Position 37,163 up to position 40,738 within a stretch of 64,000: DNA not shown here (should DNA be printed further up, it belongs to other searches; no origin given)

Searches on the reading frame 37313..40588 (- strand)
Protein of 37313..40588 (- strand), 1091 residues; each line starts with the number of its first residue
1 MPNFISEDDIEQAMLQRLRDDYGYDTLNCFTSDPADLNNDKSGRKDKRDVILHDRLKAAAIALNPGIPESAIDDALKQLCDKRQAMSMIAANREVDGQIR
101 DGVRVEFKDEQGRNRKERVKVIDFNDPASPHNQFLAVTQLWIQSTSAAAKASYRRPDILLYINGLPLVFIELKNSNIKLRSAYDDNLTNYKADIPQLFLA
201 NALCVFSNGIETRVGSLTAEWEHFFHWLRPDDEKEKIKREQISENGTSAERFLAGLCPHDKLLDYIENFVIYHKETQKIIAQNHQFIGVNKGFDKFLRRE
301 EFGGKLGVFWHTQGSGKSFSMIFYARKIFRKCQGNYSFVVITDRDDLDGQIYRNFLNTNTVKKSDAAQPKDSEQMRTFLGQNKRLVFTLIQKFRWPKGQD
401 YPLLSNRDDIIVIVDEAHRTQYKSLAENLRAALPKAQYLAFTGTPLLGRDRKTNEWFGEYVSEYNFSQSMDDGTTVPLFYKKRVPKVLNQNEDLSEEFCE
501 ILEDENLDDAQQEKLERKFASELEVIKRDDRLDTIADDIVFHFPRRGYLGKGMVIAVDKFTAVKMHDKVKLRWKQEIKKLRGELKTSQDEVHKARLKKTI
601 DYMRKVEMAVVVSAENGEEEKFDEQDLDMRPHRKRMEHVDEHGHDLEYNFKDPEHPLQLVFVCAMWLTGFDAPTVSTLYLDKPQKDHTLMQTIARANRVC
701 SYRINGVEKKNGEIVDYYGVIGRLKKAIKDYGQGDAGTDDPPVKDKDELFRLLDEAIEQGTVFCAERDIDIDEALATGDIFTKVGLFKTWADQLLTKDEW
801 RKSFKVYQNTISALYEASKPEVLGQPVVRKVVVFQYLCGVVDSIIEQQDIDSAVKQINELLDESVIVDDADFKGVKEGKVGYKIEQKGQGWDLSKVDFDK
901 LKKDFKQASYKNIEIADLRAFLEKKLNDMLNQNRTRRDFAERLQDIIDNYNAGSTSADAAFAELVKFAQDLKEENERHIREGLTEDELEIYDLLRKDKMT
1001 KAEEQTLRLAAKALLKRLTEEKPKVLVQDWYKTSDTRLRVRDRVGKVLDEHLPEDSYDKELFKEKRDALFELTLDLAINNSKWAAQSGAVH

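Call 83: search_protein_families(library=pfam, proteins=[window:37313-40588:-], max_evalue=0.001)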
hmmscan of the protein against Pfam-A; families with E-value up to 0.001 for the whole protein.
window:37313-40588:- (1091 aa): 6 families
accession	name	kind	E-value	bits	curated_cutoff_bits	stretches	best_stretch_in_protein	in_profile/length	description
PF18766.7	SWI2_SNF2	-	4.9e-69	232.8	26.7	1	284-508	1-218/221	SWI2/SNF2 ATPase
PF04313.20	HSDR_N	-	8.5e-39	133.9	25.1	1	5-222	2-197/198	Type I restriction enzyme R protein N terminus (HSDR_N)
PF11867.13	T1RH-like_C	-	6.4e-26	91.9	26.8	1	738-1057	3-312/329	Type I restriction enzyme HindI endonuclease subunit-like, C-terminal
PF04851.21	ResIII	-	1.1e-19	71.4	22.5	1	302-445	21-162/164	Type III restriction enzyme, res subunit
PF22679.2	T1R_D3-like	-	1.5e-19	71.4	27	1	633-717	76-156/158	Type I restriction enzyme subunit R domain 3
PF00270.35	DEAD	-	2.9e-05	24.3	26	1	314-445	24-160/167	DEAD/DEAH box helicase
